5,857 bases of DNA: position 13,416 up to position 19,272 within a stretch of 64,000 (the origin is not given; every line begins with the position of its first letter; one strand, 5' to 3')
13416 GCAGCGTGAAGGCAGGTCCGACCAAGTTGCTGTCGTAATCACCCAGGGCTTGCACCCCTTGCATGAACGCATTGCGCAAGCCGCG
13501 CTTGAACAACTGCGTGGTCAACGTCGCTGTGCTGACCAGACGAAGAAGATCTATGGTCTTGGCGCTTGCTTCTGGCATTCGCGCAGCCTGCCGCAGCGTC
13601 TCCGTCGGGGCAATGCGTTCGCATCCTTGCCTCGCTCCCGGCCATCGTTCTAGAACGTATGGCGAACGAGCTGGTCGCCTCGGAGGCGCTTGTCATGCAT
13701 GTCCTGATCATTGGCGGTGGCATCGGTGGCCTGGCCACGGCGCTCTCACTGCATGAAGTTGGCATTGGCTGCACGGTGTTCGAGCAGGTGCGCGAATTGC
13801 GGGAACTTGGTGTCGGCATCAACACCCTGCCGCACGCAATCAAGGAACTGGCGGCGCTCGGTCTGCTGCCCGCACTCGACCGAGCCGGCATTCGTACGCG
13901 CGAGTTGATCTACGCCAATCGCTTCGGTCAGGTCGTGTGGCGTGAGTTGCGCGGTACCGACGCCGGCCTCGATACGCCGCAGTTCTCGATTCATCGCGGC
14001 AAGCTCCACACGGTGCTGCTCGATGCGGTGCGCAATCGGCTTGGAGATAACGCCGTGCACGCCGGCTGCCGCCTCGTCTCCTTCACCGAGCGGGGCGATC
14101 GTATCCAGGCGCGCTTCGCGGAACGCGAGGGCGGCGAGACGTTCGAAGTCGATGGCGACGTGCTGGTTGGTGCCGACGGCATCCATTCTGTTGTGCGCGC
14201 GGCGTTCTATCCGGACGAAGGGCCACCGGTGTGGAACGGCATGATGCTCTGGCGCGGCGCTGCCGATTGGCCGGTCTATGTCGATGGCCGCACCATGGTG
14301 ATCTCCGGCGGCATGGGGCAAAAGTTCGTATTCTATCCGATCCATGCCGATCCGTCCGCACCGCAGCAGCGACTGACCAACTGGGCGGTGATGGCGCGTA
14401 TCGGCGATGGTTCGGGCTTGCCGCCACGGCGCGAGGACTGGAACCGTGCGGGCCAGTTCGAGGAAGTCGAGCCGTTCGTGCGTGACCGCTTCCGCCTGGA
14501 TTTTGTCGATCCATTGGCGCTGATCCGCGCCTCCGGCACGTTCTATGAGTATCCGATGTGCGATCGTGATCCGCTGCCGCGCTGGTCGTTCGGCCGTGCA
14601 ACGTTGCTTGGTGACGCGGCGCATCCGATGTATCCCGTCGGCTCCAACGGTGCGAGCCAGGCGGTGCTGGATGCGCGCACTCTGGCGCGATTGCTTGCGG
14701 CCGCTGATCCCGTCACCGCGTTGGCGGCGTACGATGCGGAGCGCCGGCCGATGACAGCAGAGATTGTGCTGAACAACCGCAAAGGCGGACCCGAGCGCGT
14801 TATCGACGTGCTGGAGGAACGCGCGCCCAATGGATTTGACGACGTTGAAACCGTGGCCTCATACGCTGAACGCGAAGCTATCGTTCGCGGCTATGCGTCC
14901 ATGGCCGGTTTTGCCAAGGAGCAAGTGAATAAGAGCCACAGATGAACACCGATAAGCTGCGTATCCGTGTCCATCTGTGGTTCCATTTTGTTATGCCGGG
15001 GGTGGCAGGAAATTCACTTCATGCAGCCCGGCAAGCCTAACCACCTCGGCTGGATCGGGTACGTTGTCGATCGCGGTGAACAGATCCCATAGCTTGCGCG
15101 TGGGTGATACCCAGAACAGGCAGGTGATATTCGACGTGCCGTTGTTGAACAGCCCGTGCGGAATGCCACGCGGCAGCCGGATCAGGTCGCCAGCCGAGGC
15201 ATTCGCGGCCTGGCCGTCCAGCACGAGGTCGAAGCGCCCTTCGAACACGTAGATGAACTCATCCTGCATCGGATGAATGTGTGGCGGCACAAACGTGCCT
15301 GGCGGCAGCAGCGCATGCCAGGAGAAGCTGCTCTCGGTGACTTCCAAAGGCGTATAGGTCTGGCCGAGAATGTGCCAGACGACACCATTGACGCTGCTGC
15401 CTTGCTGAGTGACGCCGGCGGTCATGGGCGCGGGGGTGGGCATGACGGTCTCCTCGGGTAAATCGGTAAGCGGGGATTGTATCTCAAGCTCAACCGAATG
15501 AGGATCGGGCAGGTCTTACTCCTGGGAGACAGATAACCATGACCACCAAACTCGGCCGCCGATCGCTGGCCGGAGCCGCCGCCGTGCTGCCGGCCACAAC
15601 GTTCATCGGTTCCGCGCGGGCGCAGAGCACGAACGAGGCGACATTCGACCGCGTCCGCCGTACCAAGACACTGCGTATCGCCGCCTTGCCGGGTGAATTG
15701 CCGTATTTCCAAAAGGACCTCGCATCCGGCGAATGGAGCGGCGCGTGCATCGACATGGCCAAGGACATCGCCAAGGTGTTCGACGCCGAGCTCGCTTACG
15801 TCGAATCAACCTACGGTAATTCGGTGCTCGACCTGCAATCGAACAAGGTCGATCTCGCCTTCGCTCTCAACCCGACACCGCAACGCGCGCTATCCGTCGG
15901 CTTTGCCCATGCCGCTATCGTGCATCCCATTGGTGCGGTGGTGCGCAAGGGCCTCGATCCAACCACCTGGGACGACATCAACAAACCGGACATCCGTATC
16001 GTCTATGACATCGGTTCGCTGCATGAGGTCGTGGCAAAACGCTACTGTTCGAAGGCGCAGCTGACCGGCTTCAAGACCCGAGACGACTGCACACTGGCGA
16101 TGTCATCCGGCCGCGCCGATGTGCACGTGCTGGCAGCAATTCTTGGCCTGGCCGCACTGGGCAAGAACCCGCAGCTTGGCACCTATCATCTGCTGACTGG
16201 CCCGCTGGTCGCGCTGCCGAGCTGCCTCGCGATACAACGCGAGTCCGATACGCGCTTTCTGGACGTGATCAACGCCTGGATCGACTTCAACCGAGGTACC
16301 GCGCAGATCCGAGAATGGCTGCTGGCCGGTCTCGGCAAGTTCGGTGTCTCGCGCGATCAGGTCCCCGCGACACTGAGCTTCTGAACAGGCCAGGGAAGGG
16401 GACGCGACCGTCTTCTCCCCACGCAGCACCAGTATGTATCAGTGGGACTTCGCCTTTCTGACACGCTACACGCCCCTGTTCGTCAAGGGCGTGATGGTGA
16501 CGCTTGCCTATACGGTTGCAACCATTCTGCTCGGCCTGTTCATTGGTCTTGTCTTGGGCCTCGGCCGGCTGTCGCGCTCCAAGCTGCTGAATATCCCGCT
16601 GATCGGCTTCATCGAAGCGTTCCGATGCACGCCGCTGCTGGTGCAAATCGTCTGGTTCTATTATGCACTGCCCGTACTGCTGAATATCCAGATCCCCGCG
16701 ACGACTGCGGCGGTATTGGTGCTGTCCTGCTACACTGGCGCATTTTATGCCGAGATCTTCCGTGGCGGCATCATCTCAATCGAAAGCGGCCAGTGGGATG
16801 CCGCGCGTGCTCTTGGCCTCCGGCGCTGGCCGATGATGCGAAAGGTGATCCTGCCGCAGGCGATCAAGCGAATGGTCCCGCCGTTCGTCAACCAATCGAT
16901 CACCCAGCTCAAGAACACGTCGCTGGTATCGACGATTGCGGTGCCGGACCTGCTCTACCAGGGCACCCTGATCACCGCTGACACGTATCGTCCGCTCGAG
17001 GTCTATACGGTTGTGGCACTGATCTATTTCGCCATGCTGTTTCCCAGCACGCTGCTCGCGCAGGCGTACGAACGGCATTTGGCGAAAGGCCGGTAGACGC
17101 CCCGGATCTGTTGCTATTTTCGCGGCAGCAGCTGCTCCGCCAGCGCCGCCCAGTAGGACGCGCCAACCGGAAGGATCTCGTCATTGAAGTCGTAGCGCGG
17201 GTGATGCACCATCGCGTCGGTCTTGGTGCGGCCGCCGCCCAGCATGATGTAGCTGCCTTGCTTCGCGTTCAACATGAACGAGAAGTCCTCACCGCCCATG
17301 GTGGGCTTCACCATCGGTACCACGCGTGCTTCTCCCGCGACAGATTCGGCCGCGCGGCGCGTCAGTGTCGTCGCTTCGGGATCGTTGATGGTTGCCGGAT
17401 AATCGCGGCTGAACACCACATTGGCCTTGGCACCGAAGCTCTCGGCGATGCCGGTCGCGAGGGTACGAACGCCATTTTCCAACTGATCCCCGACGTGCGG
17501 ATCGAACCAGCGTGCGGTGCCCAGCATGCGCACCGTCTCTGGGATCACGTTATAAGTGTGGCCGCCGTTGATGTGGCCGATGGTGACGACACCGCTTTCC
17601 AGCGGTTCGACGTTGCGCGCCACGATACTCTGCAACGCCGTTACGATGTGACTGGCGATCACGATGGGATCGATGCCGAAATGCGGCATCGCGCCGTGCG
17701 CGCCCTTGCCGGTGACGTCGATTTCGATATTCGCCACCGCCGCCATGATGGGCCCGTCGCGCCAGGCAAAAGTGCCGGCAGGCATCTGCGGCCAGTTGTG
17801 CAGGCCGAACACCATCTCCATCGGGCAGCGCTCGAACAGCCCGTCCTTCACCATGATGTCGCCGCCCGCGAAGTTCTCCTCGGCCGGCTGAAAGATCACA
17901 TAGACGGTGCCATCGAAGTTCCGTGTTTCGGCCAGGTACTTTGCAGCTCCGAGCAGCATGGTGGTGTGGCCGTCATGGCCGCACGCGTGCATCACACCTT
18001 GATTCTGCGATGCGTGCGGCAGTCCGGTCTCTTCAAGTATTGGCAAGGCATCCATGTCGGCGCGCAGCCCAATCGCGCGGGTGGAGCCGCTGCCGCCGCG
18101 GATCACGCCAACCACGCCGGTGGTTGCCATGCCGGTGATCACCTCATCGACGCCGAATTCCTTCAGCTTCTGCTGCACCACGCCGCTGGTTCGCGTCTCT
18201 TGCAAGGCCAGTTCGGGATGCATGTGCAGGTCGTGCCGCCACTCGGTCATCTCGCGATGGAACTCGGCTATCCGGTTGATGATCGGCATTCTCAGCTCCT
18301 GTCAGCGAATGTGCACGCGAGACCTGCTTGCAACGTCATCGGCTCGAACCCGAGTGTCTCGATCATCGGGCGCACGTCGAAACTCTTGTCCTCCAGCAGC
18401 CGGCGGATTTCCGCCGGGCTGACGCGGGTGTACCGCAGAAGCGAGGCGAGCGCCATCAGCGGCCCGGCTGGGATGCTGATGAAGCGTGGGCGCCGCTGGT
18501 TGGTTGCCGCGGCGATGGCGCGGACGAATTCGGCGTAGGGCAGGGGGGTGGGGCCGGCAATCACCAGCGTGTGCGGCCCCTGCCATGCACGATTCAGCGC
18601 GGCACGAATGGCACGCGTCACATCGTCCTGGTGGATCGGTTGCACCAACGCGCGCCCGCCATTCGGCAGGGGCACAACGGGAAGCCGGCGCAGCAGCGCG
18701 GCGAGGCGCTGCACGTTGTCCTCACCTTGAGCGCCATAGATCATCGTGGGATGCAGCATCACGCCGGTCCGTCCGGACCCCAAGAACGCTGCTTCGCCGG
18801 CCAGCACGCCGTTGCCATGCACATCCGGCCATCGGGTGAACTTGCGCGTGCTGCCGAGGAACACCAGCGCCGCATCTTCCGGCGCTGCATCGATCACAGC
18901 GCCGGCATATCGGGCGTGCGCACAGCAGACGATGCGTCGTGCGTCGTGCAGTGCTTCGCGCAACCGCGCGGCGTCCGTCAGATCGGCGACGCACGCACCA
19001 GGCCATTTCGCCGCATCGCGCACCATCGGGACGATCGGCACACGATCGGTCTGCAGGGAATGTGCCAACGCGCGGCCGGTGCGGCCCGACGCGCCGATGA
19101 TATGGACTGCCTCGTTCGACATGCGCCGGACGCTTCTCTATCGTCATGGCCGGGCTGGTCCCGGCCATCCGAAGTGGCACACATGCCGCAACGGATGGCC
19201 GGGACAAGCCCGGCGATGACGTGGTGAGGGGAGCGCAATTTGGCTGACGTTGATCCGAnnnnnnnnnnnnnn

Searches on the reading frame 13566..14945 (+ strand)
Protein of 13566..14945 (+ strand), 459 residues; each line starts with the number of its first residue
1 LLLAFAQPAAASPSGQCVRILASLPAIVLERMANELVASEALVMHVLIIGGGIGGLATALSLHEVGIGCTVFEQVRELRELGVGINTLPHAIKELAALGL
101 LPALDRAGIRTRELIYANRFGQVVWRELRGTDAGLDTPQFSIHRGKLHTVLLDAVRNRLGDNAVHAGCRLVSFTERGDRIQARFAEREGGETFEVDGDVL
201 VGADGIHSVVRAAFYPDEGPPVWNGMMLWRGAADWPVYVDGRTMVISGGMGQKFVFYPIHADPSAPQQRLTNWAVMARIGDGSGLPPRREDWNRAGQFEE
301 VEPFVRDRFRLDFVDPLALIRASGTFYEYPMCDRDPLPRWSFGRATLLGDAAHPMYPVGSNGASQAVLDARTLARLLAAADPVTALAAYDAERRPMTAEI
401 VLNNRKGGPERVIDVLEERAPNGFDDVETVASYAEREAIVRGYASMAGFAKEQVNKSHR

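Call 16: search_protein_families(library=pfam, proteins=[window:13566-14945:+], max_evalue=0.00001)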
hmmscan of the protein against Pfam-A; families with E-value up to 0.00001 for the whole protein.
window:13566-14945:+ (459 aa): 1 family
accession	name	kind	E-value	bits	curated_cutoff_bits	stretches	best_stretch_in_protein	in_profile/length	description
PF01494.25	FAD_binding_3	-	1.9e-26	93.6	22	2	45-213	3-166/349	FAD binding domain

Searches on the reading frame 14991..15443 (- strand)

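Call 14: search_protein_families(library=pfam, proteins=[window:14991-15443:-], max_evalue=0.001)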
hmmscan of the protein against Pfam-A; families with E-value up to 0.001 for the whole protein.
window:14991-15443:- (150 aa): 6 families
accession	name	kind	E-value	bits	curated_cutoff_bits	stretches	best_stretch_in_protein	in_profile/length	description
PF07883.17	Cupin_2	-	6.9e-18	64.6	27.2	1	44-110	3-68/70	Cupin domain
PF00190.28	Cupin_1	-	3.9e-09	36.7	22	1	36-107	31-108/151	Cupin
PF02311.25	AraC_binding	-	8.4e-05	22.8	21.1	1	48-98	12-61/135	AraC-like ligand binding domain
PF12973.13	Cupin_7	-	0.0001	22.5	27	1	29-98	21-87/105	ChrR Cupin-like domain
PF06249.18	EutQ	-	0.00013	22.3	21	1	61-93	96-128/152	Ethanolamine utilisation protein EutQ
PF05899.18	Cupin_3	-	0.00067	19.8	23.5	0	60-94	25-60/74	EutQ-like cupin domain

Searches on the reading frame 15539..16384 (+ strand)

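Call 14: search_protein_families(library=pfam, proteins=[window:15539-16384:+], max_evalue=0.001)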
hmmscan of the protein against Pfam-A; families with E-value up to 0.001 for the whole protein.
window:15539-16384:+ (281 aa): 1 family
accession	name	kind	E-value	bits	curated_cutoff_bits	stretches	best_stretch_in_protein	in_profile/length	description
PF00497.25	SBP_bac_3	-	4.4e-11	43.1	26.4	1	51-249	7-114/132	Bacterial extracellular solute-binding proteins, family 3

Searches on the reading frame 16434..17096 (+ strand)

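Call 14: search_protein_families(library=pfam, proteins=[window:16434-17096:+], max_evalue=0.001)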
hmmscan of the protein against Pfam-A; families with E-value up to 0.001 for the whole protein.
window:16434-17096:+ (220 aa): 1 family
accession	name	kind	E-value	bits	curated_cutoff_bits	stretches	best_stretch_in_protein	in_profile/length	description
PF00528.27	BPD_transp_1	-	6.6e-22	78.6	26.4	1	34-216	1-182/184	Binding-protein-dependent transport system inner membrane component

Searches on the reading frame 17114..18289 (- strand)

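Call 14: search_protein_families(library=pfam, proteins=[window:17114-18289:-], max_evalue=0.001)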
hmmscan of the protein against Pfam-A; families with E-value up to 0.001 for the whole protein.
window:17114-18289:- (391 aa): 2 families
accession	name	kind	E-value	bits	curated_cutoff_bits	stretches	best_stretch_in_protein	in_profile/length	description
PF01546.33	Peptidase_M20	-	8.4e-46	156.9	24.6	1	75-385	2-205/206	Peptidase family M20/M25/M40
PF07687.19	M20_dimer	-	4e-11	43.3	21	1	186-272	7-93/107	Peptidase dimerisation domain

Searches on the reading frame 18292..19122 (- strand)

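Call 14: search_protein_families(library=pfam, proteins=[window:18292-19122:-], max_evalue=0.001)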
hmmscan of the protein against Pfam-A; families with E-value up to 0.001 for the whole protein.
window:18292-19122:- (276 aa): 3 families
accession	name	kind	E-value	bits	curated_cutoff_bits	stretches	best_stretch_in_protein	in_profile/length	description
PF01370.27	Epimerase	-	3.1e-06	27.2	20.9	0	7-71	2-72/240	NAD dependent epimerase/dehydratase family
PF13460.12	NAD_binding_10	-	4.3e-06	27.2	27.2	1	10-71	1-71/184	NAD(P)H-binding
PF04321.23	RmlD_sub_bind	-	5.8e-05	22.7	27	0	6-70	3-59/287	RmlD substrate binding domain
